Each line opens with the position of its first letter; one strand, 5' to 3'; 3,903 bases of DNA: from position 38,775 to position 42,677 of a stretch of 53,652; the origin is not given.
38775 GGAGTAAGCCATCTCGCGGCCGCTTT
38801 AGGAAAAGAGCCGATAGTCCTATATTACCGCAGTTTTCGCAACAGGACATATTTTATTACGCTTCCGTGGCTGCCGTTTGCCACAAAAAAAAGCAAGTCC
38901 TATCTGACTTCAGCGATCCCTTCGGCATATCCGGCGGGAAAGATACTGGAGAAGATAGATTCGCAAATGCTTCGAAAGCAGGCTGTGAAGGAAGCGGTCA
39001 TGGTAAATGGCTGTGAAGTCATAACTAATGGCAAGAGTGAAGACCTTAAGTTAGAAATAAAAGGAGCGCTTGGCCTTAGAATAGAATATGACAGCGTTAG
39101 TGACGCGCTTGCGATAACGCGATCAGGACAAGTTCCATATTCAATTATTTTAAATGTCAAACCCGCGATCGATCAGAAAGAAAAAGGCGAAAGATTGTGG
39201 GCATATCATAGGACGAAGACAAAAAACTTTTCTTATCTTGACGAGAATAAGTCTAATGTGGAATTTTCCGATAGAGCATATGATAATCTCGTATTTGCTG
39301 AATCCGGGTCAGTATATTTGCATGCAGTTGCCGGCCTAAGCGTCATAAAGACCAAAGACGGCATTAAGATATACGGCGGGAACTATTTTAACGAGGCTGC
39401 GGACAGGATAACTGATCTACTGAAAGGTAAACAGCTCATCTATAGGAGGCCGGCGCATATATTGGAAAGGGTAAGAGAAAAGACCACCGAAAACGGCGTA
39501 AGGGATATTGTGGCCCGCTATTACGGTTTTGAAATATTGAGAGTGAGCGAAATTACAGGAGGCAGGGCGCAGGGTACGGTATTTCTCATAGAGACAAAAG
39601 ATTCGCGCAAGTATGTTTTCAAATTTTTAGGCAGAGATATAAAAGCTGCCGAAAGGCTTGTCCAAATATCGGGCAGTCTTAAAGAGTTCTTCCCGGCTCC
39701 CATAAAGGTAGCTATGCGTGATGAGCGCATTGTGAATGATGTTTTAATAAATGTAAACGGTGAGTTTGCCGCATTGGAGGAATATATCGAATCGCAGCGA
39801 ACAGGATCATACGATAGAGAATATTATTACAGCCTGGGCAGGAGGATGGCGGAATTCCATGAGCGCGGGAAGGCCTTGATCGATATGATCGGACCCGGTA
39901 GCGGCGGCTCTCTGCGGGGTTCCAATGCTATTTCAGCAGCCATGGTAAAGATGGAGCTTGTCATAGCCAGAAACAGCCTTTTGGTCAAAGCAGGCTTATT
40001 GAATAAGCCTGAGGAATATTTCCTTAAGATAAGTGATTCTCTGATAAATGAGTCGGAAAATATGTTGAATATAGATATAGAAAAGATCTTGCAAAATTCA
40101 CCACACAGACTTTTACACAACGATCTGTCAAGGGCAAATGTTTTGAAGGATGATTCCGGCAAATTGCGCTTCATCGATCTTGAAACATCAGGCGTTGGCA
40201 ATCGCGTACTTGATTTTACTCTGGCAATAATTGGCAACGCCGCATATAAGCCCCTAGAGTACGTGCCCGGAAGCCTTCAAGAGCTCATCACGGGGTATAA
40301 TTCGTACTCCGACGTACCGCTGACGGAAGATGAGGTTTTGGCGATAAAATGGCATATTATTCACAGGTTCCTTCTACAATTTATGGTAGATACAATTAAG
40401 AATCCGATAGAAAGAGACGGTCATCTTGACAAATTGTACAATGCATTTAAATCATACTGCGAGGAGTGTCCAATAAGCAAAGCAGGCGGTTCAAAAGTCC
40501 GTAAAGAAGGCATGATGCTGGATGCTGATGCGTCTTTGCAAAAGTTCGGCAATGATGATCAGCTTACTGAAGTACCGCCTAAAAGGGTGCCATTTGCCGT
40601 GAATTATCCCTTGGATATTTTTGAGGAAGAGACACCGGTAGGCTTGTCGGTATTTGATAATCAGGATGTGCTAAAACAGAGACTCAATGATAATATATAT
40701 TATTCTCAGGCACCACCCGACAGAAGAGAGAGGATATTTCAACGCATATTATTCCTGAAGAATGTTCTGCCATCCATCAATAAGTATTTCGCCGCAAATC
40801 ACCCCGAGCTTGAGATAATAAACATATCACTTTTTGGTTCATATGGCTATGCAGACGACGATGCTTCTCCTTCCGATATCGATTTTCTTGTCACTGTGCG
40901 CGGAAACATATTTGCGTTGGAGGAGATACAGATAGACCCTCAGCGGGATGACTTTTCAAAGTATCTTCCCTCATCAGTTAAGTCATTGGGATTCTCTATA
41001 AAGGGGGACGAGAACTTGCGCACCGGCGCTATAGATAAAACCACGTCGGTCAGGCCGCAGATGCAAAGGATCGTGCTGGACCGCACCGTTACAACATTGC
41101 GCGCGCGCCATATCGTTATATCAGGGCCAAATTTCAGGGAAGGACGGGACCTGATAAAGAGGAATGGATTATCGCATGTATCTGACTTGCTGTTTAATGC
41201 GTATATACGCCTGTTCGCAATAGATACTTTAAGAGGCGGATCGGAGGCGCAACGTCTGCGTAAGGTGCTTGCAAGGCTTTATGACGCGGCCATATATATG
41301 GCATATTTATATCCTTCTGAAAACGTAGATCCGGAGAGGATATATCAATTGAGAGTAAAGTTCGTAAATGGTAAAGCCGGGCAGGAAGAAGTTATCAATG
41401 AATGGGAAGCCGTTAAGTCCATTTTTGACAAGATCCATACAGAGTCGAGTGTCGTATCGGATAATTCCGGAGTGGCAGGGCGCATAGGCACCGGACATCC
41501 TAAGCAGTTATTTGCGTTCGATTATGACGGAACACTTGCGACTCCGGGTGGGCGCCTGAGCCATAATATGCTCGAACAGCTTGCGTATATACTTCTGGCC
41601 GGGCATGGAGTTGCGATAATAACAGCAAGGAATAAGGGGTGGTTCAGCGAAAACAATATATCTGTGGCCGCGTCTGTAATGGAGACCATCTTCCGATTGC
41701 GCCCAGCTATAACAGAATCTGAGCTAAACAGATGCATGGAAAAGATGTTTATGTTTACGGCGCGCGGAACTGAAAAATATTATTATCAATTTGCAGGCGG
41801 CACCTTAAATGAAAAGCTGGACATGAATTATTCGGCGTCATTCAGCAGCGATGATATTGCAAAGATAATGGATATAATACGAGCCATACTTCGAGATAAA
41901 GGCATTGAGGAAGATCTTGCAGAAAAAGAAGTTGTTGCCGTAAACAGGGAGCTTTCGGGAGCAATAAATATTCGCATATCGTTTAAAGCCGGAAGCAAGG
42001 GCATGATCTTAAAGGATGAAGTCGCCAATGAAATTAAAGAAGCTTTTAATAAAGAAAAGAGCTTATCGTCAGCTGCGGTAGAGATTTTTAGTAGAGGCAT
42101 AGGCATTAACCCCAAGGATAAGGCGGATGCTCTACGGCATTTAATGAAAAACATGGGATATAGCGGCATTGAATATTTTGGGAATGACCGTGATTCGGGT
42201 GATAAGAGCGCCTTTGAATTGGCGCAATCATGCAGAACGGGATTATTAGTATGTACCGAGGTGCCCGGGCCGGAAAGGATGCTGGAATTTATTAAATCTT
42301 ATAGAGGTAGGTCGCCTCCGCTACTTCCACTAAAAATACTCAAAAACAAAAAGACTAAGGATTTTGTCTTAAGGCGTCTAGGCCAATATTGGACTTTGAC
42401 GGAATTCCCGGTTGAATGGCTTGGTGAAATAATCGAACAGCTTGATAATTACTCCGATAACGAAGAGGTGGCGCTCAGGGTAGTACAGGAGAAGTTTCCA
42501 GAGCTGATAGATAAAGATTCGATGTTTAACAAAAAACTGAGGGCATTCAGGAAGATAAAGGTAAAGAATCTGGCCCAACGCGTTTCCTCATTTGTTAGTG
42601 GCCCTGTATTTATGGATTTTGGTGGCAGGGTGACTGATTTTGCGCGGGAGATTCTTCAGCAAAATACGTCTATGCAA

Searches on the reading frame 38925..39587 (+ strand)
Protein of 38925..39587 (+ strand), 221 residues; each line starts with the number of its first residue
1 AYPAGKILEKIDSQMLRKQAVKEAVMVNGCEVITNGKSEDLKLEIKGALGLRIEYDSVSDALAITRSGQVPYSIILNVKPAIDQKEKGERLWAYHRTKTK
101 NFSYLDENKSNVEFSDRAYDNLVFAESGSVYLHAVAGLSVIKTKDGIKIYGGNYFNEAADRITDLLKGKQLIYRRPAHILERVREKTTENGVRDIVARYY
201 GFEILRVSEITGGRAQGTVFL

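Call 31: search_protein_families(library=pfam, proteins=[window:38925-39587:+], max_evalue=1)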
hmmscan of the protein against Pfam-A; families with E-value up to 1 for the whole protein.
window:38925-39587:+ (221 aa): 1 family
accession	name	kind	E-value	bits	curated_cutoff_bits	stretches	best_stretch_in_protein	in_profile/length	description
PF13066.11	DUF3929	-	0.075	13.5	25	0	158-190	7-36/64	Protein of unknown function (DUF3929)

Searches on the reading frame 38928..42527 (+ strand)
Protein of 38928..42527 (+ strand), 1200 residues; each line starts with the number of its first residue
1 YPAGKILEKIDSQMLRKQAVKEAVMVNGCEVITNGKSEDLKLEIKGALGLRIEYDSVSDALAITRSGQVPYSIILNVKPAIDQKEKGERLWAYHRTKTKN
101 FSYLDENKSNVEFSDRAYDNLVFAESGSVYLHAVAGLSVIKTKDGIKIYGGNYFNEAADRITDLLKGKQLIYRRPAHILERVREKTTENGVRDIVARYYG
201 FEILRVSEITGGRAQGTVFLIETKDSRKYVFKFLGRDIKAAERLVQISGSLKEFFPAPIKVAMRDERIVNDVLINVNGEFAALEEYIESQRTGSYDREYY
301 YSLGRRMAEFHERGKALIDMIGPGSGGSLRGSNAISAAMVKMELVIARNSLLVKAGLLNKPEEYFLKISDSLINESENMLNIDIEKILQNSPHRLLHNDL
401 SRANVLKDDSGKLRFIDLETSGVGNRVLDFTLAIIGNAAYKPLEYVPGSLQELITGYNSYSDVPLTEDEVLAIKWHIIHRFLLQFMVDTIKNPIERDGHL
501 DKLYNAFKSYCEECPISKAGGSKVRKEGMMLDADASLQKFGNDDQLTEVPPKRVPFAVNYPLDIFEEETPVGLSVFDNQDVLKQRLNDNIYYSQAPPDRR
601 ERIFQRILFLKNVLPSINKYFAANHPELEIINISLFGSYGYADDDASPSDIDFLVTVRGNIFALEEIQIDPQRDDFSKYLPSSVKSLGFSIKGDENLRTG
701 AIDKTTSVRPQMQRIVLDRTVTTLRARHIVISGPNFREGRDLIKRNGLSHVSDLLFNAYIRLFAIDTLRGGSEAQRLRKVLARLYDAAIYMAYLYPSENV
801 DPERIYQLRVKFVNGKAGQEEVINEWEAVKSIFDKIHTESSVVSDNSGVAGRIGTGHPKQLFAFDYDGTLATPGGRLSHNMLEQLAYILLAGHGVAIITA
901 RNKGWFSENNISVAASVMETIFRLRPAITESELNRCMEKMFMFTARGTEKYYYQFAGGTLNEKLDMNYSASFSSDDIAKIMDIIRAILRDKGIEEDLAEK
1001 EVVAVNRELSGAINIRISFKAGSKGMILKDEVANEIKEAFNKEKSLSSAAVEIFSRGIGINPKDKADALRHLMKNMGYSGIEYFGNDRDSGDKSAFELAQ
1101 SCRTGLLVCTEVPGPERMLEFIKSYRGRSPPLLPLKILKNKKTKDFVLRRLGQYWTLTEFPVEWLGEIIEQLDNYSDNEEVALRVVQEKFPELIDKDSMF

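Call 5: search_protein_families(library=pfam, proteins=[window:38928-42527:+], max_evalue=0.01)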
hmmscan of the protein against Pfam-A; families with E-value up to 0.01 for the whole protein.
window:38928-42527:+ (1200 aa): 3 families
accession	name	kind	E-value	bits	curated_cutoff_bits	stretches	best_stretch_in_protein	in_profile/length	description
PF01636.29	APH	-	7.2e-06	26.4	23.2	1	382-434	164-210/239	Phosphotransferase enzyme family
PF08282.18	Hydrolase_3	-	5.8e-05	23.4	20.9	0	862-904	1-43/255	haloacid dehalogenase-like hydrolase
PF01633.27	Choline_kinase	-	0.00061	19.6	29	1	388-439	157-209/300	Choline/ethanolamine kinase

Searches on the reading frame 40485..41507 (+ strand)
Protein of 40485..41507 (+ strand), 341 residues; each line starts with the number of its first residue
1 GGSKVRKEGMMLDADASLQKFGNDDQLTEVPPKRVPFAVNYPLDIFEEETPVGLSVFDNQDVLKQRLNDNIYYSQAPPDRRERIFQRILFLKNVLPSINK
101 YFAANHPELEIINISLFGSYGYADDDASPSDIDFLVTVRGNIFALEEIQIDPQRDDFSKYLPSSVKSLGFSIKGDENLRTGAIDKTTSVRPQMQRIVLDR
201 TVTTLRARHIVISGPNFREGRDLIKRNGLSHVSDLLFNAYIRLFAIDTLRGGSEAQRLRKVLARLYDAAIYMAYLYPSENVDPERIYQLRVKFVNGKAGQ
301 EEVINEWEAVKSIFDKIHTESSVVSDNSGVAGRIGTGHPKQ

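Call 31: search_protein_families(library=pfam, proteins=[window:40485-41507:+], max_evalue=1)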
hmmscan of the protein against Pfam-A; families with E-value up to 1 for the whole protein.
window:40485-41507:+ (341 aa): 2 families
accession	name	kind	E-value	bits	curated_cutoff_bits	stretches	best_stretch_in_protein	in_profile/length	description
PF18765.7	Polbeta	-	0.0016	19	26.9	1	99-150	4-51/93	Polymerase beta, Nucleotidyltransferase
PF01909.29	NTP_transf_2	-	0.0058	17.4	21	1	99-141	5-43/93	Nucleotidyltransferase domain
